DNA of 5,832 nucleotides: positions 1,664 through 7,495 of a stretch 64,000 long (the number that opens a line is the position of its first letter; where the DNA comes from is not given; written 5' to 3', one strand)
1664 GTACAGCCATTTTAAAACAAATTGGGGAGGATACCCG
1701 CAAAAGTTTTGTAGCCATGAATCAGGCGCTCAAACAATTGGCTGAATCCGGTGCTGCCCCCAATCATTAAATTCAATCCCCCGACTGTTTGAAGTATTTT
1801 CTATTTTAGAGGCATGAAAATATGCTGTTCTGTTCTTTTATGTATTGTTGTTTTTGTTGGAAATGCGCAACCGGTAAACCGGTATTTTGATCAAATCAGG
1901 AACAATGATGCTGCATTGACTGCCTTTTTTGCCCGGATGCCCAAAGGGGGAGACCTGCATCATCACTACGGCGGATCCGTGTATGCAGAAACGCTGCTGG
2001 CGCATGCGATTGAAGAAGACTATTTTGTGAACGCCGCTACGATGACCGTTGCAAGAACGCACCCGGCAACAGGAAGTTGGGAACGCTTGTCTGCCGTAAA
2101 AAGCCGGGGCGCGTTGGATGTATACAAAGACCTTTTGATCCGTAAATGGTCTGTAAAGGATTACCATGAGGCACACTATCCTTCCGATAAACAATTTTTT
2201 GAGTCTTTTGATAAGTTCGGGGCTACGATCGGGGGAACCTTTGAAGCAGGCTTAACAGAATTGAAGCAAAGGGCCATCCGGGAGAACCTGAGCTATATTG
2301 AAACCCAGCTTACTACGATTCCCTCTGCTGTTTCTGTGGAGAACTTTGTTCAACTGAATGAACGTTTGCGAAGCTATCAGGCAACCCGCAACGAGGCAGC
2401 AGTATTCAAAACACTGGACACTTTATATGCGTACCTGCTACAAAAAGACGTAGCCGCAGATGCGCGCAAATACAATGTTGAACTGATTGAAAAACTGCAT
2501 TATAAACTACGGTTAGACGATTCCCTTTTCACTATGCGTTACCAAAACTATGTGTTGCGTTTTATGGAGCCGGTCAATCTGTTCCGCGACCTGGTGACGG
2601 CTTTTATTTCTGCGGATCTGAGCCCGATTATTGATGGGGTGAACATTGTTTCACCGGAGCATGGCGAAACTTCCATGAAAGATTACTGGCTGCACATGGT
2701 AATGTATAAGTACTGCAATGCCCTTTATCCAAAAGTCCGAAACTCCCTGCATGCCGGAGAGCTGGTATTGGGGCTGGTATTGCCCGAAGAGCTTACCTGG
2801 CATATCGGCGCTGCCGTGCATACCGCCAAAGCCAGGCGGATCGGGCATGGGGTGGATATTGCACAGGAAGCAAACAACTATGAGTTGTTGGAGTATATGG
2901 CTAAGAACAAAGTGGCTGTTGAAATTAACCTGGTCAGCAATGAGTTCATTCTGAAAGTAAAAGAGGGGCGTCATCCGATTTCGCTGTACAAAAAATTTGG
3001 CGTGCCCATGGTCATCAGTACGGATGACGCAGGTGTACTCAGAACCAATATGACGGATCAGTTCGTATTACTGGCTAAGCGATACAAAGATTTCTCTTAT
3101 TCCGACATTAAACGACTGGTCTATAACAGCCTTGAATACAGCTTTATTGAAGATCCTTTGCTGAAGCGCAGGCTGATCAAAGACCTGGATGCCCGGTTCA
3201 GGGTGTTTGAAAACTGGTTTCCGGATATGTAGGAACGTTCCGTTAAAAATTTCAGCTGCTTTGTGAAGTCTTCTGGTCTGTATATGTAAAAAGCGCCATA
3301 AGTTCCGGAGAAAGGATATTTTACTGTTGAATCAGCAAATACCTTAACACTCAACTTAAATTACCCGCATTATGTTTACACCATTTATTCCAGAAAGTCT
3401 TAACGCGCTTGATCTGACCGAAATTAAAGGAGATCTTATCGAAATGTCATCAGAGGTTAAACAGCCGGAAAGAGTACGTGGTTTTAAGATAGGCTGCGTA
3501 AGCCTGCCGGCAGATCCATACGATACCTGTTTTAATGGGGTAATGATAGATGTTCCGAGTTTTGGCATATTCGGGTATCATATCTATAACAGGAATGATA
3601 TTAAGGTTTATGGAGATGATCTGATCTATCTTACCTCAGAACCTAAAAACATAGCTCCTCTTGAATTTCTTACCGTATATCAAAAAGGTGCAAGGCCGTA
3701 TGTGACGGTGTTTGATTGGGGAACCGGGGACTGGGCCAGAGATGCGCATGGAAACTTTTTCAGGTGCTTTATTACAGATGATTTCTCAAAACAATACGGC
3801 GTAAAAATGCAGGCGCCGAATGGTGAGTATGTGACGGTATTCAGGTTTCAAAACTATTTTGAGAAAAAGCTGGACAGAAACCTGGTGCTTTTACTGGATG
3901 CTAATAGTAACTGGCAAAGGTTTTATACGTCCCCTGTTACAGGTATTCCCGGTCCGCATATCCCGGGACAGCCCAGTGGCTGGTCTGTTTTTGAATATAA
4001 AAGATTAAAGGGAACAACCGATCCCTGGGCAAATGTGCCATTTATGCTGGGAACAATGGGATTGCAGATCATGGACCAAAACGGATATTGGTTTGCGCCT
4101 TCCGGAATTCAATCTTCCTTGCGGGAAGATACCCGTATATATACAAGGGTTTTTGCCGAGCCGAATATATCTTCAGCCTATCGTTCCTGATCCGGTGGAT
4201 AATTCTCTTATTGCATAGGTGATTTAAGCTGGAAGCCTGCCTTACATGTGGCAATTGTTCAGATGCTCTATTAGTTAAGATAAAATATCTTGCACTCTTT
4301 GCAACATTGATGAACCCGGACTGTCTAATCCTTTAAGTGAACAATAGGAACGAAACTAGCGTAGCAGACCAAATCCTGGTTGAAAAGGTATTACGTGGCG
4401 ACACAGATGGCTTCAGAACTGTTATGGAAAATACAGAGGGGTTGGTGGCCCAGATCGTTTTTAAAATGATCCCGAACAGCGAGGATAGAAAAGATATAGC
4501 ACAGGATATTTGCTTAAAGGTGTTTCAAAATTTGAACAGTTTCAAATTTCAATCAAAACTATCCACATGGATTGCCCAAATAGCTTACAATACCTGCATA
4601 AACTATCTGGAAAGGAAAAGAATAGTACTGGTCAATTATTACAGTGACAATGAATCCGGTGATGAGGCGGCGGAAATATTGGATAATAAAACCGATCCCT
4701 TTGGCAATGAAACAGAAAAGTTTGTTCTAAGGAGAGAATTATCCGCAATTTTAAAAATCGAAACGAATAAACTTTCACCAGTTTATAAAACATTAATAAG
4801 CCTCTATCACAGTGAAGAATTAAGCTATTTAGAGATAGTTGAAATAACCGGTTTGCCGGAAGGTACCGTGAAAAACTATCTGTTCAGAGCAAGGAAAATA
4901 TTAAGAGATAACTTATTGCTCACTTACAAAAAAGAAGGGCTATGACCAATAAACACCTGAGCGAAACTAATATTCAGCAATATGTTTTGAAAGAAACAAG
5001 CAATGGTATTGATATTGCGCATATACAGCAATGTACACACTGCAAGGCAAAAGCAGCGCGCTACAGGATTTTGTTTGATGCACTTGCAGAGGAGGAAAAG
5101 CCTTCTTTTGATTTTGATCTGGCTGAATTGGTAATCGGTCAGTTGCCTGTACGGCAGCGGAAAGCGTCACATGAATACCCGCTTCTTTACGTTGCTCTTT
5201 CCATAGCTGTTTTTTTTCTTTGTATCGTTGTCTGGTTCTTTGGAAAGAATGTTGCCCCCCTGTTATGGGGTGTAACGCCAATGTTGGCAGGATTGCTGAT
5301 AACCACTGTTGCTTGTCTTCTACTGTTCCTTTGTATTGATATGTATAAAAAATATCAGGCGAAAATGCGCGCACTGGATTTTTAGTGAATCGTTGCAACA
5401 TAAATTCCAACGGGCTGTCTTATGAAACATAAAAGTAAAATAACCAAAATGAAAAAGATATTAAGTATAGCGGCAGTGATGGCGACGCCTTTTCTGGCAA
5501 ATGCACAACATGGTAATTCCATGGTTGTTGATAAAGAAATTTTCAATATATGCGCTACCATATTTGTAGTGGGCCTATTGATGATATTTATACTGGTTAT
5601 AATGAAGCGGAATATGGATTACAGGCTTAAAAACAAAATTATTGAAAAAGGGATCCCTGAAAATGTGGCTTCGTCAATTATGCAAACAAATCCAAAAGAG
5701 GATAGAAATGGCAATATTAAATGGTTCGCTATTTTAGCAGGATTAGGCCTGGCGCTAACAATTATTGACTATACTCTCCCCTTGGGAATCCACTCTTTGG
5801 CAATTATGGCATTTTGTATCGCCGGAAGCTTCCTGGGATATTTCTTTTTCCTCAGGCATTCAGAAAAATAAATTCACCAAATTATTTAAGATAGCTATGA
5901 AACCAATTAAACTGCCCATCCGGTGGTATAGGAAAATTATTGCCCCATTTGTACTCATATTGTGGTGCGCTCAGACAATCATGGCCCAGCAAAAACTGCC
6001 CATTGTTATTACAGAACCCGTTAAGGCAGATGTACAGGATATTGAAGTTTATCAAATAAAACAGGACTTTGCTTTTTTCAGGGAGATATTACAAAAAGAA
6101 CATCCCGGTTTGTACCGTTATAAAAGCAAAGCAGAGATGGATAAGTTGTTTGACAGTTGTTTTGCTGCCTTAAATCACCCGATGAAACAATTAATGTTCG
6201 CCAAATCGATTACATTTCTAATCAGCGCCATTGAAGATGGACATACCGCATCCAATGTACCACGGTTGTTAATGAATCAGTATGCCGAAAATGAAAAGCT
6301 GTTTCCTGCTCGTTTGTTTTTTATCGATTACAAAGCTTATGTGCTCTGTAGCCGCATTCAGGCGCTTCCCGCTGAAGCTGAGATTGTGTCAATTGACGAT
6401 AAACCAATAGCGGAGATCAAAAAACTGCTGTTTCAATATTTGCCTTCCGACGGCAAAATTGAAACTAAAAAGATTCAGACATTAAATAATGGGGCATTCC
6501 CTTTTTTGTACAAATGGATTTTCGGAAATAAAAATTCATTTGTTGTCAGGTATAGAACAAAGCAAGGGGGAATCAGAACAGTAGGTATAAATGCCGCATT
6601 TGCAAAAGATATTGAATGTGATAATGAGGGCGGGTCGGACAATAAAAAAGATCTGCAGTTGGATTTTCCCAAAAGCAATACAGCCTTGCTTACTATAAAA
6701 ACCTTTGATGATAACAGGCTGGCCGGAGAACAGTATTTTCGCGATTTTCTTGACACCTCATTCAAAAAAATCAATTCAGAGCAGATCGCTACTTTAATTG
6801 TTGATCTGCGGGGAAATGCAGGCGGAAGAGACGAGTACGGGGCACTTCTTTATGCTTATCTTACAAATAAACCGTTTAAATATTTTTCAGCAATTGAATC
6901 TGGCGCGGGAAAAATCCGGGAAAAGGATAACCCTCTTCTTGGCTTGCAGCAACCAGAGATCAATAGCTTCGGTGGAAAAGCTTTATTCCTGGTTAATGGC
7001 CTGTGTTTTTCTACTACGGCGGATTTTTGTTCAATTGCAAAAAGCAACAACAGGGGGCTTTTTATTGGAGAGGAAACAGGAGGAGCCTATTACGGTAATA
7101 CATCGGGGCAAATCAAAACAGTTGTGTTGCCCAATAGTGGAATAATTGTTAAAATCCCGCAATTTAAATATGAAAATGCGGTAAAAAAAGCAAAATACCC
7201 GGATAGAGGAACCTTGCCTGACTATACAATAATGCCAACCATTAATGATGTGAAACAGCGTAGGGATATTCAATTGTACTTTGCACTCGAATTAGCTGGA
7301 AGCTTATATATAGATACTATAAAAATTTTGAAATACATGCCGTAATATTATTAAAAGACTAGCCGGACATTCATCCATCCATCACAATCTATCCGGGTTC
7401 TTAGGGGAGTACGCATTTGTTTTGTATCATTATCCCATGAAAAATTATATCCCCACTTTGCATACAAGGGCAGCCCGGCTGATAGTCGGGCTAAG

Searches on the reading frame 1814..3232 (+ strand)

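Call 76: search_protein_families(library=pfam, proteins=[window:1814-3232:+], max_evalue=0.0001)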
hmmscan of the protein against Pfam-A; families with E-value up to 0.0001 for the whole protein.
window:1814-3232:+ (472 aa): 1 family
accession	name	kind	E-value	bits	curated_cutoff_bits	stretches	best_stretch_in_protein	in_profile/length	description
PF00962.28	A_deaminase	-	2e-19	70.3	27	1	276-459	160-328/330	Adenosine deaminase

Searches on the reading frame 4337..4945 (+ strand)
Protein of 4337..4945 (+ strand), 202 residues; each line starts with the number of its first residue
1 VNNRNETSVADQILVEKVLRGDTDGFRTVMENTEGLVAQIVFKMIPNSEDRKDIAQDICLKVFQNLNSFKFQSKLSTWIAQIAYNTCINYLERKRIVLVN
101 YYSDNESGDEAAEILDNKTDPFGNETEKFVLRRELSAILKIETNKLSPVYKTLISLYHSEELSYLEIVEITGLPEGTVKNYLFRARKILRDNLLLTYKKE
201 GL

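Call 76: search_protein_families(library=pfam, proteins=[window:4337-4945:+], max_evalue=0.0001)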
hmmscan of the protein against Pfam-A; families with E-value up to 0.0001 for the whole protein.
window:4337-4945:+ (202 aa): 3 families
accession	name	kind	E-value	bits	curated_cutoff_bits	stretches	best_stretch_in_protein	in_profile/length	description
PF08281.18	Sigma70_r4_2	-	3.7e-13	49.4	25.7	1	144-188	9-53/54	Sigma-70, region 4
PF04542.20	Sigma70_r2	-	1.5e-11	44.4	24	1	34-95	6-69/71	Sigma-70 region 2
PF04545.22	Sigma70_r4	-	1.9e-06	27.8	24.1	1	145-190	4-49/50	Sigma-70, region 4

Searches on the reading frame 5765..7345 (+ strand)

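Call 76: search_protein_families(library=pfam, proteins=[window:5765-7345:+], max_evalue=0.0001)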
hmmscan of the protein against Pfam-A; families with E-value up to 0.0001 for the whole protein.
window:5765-7345:+ (526 aa): 1 family
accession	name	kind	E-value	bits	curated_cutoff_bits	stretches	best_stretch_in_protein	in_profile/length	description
PF03572.23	Peptidase_S41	-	2e-14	54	24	1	306-488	2-164/165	Peptidase family S41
